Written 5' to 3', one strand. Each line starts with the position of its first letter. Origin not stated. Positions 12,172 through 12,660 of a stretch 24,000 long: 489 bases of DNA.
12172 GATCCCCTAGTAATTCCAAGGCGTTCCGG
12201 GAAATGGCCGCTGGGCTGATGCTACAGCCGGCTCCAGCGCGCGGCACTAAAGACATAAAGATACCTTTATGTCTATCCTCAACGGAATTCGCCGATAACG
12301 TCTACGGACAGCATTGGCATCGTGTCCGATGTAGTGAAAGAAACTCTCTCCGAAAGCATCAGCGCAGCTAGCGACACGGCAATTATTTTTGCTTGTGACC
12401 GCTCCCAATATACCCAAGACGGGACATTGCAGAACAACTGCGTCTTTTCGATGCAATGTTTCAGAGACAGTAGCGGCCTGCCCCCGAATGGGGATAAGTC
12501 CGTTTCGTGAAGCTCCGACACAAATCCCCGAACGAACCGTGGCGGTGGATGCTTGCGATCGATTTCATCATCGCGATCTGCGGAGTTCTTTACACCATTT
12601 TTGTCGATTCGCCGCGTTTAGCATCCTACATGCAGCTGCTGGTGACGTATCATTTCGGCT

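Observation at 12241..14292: Lower-GC insert of about 2 kb breaks the conserved ahcY / ptsH-manX-hprK-chvG-chvI synteny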

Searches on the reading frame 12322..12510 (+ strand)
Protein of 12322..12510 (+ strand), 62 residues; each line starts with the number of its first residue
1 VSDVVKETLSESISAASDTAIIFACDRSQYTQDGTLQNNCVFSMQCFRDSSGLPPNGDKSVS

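Call 3: search_protein_families(library=pfam, proteins=[window:12322-12510:+], max_evalue=0.01)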
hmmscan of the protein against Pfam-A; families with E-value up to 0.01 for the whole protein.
window:12322-12510:+ (62 aa): 0 families

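Call 15: search_protein_families(library=ncbifam, proteins=[window:12322-12510:+], max_evalue=1)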
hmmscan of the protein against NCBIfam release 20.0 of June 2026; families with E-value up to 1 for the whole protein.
window:12322-12510:+ (62 aa): 0 families
